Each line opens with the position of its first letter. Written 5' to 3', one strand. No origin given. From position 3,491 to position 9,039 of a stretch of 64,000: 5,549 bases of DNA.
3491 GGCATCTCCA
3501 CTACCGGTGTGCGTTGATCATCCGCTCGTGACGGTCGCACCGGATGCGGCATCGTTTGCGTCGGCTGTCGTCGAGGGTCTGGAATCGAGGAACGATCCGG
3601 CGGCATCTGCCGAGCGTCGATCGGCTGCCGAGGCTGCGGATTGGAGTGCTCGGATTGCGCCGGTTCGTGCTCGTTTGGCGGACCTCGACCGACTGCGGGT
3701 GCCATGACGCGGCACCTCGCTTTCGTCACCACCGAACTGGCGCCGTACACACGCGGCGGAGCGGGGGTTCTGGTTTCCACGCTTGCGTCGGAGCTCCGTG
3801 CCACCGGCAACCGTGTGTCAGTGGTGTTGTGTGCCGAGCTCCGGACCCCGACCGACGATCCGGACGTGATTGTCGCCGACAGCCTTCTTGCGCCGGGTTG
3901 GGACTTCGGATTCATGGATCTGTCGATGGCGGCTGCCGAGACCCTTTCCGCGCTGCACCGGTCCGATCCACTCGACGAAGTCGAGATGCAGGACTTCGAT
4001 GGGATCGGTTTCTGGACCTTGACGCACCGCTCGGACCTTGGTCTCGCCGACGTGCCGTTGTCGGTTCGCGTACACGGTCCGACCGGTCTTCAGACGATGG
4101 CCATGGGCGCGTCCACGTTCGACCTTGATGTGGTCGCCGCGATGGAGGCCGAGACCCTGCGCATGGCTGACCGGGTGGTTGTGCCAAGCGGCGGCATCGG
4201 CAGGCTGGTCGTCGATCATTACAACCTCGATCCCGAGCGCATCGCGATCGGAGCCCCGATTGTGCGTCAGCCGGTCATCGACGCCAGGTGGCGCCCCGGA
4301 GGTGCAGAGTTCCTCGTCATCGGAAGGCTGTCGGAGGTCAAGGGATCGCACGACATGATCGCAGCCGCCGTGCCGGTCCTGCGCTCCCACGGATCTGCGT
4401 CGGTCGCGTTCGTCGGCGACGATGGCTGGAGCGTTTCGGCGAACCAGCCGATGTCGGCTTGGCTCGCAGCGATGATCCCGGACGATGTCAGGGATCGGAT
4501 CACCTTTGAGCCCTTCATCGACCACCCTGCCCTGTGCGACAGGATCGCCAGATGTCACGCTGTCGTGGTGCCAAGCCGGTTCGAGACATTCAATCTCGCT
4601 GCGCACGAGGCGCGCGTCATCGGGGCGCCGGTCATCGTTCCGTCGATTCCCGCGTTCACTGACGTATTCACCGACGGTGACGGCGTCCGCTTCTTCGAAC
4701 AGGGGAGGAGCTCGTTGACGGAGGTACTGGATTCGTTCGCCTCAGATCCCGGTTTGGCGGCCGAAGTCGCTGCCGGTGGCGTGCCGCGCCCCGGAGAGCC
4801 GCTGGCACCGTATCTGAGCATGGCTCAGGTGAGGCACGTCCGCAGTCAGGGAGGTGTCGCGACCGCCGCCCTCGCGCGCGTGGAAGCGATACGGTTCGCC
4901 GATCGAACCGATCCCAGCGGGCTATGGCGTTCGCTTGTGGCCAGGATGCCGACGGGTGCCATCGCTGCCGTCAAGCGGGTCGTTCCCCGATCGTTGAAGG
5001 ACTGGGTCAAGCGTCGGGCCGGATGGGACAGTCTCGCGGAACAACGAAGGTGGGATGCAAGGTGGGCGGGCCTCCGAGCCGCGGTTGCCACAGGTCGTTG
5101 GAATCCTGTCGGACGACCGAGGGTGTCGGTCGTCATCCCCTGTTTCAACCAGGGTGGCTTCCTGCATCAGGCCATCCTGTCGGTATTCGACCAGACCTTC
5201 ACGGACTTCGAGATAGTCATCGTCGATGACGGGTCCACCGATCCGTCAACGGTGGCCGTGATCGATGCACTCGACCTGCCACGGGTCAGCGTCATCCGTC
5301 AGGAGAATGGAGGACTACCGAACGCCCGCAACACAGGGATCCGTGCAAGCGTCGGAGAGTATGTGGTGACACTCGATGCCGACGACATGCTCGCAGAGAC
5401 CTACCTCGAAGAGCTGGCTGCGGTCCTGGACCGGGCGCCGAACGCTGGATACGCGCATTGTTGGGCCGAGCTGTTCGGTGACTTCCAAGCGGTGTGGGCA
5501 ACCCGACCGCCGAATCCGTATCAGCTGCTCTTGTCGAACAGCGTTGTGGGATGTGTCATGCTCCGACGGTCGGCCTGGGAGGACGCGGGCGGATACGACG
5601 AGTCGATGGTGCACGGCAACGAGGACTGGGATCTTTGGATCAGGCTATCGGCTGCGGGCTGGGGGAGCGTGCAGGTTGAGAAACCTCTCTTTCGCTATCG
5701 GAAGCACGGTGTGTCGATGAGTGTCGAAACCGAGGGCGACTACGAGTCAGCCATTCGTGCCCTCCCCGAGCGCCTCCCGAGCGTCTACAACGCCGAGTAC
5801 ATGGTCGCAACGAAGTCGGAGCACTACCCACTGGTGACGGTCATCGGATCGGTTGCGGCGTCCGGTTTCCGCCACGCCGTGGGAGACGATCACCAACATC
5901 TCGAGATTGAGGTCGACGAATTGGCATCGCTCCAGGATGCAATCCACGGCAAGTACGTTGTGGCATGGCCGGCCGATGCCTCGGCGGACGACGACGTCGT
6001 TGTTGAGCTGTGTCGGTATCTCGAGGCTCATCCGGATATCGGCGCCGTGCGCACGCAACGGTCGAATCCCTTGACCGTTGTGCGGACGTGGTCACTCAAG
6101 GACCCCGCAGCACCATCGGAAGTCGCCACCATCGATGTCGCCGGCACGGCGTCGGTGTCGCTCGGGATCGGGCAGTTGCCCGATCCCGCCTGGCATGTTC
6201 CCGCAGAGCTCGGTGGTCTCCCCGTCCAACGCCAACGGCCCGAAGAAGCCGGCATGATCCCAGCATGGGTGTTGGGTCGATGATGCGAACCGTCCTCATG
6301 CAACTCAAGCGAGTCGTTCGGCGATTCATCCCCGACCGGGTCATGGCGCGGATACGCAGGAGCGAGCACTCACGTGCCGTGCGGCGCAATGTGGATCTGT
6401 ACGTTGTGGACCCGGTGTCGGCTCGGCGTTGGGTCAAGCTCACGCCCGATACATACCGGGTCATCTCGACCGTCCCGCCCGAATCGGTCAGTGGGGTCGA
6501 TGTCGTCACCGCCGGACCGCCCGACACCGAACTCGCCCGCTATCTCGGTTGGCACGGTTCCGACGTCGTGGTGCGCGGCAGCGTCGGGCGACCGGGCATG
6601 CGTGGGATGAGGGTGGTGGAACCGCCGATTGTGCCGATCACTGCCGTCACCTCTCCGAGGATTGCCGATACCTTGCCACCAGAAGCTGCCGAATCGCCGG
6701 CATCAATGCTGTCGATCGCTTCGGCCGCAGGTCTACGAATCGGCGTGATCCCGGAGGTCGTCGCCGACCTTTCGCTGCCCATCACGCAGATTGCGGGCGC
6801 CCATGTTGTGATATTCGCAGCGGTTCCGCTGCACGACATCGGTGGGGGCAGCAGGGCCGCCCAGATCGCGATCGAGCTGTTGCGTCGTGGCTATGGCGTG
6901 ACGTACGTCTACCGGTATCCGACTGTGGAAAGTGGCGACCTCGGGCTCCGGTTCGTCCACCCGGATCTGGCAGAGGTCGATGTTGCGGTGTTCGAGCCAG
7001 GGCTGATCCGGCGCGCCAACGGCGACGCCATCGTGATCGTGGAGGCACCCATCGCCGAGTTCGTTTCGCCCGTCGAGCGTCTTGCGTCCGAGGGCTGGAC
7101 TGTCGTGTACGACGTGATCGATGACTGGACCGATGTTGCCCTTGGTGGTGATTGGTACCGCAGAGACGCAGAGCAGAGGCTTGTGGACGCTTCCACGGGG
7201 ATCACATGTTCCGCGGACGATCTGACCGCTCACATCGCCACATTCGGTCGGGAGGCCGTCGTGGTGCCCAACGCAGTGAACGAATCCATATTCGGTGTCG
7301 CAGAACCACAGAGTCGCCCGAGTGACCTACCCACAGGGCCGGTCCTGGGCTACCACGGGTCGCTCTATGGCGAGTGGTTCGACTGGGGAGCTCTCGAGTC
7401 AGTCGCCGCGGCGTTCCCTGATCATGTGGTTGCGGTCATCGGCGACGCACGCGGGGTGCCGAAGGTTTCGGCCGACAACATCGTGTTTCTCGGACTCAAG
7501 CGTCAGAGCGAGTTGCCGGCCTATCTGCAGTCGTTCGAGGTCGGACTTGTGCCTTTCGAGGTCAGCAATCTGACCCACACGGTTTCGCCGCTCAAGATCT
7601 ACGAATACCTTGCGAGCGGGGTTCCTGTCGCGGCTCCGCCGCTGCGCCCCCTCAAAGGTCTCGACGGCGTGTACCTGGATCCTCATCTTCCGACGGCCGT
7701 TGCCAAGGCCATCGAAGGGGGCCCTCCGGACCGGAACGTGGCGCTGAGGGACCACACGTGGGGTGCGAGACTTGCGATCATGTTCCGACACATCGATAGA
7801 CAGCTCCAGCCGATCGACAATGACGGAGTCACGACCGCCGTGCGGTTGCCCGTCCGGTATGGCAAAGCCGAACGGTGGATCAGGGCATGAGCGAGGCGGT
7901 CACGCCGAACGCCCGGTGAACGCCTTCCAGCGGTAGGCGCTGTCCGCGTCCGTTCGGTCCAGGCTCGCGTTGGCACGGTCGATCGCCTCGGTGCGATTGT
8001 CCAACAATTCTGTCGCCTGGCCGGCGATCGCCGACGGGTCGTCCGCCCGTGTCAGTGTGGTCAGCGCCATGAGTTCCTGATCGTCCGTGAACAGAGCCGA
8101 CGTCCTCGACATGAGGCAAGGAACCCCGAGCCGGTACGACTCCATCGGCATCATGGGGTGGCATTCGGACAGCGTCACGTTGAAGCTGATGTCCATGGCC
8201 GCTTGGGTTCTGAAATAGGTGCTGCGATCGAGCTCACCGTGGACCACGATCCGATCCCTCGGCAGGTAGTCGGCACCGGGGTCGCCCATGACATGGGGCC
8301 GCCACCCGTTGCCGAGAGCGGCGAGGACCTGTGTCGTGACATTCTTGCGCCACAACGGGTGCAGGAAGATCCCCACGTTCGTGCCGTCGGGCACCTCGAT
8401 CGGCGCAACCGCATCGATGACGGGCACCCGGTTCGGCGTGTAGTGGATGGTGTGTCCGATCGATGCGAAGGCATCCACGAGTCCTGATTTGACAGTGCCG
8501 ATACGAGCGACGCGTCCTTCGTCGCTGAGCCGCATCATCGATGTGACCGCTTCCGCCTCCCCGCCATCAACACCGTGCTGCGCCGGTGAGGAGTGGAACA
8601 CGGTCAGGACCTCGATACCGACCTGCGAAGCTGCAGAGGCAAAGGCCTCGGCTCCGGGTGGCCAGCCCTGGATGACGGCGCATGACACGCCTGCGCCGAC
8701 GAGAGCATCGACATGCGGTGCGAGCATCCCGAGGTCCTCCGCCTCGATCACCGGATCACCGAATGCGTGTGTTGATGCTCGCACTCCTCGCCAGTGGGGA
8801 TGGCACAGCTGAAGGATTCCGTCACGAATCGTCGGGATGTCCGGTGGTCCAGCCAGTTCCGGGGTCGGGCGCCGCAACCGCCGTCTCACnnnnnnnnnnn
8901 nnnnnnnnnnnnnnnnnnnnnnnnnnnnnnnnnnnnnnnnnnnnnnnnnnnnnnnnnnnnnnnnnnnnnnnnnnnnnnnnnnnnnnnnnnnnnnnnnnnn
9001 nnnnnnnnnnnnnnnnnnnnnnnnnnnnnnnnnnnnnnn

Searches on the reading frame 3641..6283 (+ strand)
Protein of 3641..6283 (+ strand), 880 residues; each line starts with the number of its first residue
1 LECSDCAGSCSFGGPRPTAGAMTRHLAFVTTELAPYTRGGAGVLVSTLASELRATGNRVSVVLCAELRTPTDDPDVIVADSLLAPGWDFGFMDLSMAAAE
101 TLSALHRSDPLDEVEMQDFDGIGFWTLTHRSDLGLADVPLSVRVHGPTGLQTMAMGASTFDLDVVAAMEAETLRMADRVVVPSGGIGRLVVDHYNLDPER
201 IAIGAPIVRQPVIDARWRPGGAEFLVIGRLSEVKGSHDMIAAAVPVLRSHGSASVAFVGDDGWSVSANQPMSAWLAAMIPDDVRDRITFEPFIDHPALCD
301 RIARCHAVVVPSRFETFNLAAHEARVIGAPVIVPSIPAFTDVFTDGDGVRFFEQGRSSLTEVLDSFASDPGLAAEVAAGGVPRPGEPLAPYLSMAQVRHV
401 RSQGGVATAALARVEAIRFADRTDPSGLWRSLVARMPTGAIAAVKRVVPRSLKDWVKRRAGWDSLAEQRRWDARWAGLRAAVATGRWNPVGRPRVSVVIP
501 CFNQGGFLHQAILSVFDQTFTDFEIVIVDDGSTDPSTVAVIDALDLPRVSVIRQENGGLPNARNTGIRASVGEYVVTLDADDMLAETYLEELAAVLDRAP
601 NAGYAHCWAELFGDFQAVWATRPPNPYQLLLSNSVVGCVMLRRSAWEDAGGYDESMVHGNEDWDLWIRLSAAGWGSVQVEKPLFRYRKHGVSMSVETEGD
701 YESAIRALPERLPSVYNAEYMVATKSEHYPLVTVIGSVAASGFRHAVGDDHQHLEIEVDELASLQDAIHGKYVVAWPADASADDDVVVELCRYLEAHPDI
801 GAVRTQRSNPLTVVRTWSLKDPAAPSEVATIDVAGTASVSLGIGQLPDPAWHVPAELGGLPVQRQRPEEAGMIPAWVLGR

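Call 9: search_protein_families(library=pfam, proteins=[window:3641-6283:+])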
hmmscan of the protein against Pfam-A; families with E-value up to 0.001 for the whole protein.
window:3641-6283:+ (880 aa): 9 families
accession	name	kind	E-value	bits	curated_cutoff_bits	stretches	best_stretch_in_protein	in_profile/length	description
PF00535.33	Glycos_transf_2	-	5.3e-31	108.3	23.3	1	496-614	1-121/168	Glycosyl transferase family 2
PF10111.15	Glyco_tranf_2_2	-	7.3e-15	55.6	27.3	1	496-694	1-223/276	Glycosyltransferase like family 2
PF13641.12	Glyco_tranf_2_3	-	2.8e-14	54.1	27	1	493-602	1-116/230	Glycosyltransferase like family 2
PF00534.26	Glycos_transf_1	-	2.4e-12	47.2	26.4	1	221-375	15-164/172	Glycosyl transferases group 1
PF13692.12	Glyco_trans_1_4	-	6.1e-12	46.4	27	1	224-348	4-120/142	Glycosyl transferases group 1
PF13439.12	Glyco_transf_4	-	2.7e-11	44.3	28.5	1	39-203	2-161/170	Glycosyltransferase Family 4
PF13632.12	Glyco_trans_2_3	-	1.4e-08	35.2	27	1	637-684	75-121/198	Glycosyl transferase family group 2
PF20706.3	GT4-conflict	-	3e-08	33.5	26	1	194-335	161-312/385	Family 4 Glycosyltransferase in conflict systems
PF13524.12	Glyco_trans_1_2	-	0.00011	22.6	25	1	277-380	27-125/144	Glycosyl transferase-like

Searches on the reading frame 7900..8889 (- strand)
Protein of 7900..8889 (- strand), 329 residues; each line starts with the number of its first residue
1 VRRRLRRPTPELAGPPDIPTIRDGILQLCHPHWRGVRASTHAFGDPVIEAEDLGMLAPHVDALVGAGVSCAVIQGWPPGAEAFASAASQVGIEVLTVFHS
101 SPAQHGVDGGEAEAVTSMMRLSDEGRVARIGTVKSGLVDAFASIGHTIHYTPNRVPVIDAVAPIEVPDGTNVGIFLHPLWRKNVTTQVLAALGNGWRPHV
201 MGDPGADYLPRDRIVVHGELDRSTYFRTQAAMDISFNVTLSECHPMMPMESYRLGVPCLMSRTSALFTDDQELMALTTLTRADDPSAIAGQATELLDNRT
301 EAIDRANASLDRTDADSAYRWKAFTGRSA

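Call 4: search_protein_families(library=pfam, proteins=[window:7900-8889:-])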
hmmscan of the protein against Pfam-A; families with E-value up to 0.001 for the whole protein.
window:7900-8889:- (329 aa): 1 family
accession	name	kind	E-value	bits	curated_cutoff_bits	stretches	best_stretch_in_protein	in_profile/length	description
PF13524.12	Glyco_trans_1_2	-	0.00015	22.2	25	1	188-321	16-137/144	Glycosyl transferase-like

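Call 8: search_protein_families(library=ncbifam, proteins=[window:7900-8889:-])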
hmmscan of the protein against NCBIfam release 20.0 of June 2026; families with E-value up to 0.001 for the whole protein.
window:7900-8889:- (329 aa): 0 families
